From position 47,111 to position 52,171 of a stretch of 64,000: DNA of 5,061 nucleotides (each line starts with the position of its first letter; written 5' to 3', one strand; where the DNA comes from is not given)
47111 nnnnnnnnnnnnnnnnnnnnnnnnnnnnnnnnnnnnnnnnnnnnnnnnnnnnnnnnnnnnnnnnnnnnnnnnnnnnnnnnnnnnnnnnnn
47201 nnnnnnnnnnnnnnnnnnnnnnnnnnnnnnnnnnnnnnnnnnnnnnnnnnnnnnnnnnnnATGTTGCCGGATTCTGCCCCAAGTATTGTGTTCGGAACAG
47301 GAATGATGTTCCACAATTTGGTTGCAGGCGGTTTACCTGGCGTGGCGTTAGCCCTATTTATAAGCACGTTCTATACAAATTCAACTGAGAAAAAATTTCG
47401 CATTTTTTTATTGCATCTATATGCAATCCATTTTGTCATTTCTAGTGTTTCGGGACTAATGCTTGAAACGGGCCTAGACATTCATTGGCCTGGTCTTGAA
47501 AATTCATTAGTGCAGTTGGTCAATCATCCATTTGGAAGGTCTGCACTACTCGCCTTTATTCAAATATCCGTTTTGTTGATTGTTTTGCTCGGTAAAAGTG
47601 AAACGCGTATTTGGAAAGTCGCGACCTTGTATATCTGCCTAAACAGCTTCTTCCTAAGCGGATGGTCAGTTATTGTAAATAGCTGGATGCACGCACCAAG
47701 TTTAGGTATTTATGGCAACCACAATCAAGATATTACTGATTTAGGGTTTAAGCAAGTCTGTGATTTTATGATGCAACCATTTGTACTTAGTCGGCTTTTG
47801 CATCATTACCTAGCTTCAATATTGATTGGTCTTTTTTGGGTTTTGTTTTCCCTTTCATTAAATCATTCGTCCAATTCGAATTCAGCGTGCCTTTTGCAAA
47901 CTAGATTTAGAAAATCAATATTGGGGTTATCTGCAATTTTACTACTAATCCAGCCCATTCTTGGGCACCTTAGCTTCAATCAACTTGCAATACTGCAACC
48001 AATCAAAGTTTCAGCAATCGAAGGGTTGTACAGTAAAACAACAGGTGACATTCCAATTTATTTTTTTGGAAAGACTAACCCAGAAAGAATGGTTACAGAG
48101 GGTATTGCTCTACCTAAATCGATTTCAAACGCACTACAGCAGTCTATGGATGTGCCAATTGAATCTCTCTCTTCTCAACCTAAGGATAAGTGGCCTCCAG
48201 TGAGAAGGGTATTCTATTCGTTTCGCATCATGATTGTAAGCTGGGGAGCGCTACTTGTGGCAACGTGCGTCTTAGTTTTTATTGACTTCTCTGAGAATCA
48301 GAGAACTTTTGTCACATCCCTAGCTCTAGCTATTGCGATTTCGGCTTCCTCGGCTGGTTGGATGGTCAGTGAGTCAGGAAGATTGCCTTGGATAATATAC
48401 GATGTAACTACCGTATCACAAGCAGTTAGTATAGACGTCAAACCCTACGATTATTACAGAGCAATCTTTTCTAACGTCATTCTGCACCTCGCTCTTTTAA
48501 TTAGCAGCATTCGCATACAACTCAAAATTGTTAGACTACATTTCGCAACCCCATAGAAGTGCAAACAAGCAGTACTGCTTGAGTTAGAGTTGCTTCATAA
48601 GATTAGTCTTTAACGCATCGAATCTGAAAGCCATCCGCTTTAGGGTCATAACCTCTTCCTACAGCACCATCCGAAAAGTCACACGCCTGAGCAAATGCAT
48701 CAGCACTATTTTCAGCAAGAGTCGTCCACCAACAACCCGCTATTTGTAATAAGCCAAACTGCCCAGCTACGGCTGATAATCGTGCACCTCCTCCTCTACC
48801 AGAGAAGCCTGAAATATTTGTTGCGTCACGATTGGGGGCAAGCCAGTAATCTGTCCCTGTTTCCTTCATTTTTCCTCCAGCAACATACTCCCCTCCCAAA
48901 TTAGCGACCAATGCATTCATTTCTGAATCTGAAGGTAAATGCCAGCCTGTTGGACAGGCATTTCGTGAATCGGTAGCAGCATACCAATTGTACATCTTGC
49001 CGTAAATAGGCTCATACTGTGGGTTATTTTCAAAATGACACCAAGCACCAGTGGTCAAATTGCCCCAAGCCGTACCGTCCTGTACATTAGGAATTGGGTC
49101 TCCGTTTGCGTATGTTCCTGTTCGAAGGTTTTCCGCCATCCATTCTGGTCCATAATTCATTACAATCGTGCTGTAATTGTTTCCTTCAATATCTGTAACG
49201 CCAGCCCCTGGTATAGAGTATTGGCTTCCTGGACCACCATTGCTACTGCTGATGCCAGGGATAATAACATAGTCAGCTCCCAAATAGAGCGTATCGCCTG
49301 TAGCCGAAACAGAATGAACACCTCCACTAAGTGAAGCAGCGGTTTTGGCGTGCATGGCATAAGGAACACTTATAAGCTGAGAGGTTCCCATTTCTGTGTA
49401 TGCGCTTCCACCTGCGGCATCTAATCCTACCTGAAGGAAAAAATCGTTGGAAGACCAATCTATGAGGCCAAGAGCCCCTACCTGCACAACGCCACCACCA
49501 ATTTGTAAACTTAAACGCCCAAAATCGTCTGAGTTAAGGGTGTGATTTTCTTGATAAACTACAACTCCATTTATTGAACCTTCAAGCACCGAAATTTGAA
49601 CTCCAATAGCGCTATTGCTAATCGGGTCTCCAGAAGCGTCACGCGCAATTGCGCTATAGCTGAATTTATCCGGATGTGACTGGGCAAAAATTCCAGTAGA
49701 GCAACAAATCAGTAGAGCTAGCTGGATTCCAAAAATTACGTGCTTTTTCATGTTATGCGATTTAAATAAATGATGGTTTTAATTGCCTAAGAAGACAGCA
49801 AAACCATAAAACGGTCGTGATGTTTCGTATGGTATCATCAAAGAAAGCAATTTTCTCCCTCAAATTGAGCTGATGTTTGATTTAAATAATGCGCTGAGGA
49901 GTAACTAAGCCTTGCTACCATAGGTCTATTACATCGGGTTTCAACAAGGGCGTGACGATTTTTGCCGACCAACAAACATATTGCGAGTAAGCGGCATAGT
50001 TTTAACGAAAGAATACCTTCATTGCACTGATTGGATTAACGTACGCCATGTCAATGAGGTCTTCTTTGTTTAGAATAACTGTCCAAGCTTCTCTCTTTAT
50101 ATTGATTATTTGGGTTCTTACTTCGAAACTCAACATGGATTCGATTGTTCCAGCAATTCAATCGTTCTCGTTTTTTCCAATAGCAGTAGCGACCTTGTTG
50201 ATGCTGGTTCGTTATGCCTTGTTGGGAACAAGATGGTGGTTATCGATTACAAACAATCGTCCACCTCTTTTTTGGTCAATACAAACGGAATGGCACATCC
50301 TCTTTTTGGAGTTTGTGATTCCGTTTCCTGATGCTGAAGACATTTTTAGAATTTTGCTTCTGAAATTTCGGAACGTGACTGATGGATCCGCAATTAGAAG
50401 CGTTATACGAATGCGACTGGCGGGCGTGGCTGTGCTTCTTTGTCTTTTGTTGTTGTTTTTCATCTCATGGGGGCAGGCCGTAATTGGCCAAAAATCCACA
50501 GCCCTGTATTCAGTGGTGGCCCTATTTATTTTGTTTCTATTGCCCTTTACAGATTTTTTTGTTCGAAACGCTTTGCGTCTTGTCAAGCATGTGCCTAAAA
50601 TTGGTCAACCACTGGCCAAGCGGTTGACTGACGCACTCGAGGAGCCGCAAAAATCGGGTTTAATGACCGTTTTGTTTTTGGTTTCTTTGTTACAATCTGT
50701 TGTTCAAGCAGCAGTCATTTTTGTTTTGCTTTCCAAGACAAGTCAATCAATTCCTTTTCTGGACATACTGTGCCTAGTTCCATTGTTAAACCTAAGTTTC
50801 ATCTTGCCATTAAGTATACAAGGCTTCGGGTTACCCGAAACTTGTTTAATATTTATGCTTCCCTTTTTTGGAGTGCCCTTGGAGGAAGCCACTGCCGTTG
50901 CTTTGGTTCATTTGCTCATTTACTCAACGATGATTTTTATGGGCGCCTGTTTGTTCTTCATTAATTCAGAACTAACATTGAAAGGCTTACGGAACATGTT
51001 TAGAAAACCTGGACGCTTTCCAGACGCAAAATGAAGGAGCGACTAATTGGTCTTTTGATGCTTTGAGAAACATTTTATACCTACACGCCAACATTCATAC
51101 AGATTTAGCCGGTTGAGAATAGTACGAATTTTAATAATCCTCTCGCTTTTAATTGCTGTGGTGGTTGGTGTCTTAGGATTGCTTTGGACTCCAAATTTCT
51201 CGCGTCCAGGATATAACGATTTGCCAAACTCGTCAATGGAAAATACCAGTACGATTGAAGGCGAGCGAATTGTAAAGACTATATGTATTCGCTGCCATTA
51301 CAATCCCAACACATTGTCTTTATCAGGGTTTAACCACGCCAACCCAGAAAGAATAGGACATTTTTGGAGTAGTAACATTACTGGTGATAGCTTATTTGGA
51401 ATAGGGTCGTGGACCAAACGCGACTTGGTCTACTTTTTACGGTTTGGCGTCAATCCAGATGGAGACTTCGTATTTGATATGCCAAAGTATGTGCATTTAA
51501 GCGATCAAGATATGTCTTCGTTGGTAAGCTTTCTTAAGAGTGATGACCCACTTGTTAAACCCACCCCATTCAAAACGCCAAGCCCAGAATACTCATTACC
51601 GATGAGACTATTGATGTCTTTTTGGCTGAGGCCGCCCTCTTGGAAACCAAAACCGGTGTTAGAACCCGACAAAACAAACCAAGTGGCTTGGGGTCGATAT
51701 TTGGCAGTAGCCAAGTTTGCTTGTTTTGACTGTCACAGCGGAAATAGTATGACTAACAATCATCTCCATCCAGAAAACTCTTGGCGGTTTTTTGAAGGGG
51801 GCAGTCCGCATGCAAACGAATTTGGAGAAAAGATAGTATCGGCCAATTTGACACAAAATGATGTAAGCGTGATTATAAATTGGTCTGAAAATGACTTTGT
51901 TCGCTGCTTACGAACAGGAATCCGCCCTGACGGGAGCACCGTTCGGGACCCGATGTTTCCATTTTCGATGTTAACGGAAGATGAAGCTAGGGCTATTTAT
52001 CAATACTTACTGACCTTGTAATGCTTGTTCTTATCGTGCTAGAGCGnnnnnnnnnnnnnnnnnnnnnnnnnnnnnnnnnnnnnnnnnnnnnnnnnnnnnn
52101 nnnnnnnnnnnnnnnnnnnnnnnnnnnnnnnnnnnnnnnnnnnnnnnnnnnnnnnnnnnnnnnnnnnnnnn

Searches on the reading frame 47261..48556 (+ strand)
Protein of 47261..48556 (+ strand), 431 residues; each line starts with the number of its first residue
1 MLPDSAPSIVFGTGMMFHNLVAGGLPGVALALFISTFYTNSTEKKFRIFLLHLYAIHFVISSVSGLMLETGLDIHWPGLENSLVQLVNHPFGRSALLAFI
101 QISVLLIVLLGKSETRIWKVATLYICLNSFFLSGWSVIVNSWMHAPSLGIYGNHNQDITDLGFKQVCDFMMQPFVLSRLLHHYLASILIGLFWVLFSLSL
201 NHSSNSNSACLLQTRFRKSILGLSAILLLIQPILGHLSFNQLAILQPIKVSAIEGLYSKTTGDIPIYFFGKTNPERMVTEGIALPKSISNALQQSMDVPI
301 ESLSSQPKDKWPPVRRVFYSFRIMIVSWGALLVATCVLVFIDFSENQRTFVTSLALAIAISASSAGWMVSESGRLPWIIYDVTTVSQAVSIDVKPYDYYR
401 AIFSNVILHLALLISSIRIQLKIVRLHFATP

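Call 26: search_protein_families(library=pfam, proteins=[window:47261-48556:+], max_evalue=0.001)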
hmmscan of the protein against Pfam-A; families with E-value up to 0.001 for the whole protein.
window:47261-48556:+ (431 aa): 1 family
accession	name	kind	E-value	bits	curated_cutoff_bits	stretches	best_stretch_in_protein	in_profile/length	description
PF01654.22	Cyt_bd_oxida_I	-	8.6e-52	176.5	26.2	1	10-425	5-415/418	Cytochrome bd terminal oxidase subunit I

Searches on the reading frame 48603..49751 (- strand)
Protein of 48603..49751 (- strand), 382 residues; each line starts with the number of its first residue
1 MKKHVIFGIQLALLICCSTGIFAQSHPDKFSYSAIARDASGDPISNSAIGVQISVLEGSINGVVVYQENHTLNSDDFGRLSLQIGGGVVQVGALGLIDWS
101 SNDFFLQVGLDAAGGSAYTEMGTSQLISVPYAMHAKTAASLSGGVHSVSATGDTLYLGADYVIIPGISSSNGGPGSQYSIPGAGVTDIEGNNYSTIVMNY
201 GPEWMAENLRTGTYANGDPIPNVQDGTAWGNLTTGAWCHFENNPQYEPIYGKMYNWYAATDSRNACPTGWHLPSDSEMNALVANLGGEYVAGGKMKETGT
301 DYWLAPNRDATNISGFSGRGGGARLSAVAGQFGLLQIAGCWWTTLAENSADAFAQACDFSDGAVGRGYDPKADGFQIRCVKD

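Call 26: search_protein_families(library=pfam, proteins=[window:48603-49751:-], max_evalue=0.001)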
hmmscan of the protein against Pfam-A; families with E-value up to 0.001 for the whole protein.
window:48603-49751:- (382 aa): 1 family
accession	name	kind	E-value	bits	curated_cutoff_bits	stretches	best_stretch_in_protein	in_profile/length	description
PF09603.15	Fib_succ_major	-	2.9e-33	116.1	33.9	1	203-381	7-187/187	Fibrobacter succinogenes major domain (Fib_succ_major)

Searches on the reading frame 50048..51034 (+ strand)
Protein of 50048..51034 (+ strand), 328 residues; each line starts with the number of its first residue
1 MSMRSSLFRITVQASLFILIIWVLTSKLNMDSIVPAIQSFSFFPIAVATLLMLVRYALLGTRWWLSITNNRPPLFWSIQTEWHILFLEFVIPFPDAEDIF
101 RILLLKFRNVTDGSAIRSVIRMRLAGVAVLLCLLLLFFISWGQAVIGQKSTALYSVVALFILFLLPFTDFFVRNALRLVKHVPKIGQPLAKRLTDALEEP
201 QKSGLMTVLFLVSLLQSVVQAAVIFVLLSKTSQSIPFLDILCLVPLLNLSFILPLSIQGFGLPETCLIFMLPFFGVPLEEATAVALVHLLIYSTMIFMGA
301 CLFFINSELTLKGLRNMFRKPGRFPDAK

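Call 8: search_protein_families(library=pfam, proteins=[window:50048-51034:+], max_evalue=0.01)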
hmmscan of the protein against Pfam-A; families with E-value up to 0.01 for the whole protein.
window:50048-51034:+ (328 aa): 1 family
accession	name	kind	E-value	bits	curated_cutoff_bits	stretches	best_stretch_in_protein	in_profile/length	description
PF03706.18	LPG_synthase_TM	-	1.9e-24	87.1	33.4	1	13-292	4-294/302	Lysylphosphatidylglycerol synthase TM region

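Call 79: search_protein_families(library=ncbifam, proteins=[window:50048-51034:+], max_evalue=0.001)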
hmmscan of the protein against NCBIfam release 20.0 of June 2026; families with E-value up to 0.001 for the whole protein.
window:50048-51034:+ (328 aa): 1 family
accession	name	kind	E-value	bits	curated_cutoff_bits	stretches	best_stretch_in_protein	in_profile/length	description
TIGR00374.1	TIGR00374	subfamily_domain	2.5e-10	40.3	43.2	1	17-306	7-313/323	flippase-like domain-containing protein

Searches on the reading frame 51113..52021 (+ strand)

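Call 26: search_protein_families(library=pfam, proteins=[window:51113-52021:+], max_evalue=0.001)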
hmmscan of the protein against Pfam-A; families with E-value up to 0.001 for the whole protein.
window:51113-52021:+ (302 aa): 2 families
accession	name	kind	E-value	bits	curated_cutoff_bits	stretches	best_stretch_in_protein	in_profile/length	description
PF13442.11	Cytochrome_CBB3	-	3.8e-09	37.2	27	1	49-141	5-68/68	Cytochrome C oxidase, cbb3-type, subunit III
PF00034.26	Cytochrom_C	-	9.6e-06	27.3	21.3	0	49-143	3-88/90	Cytochrome c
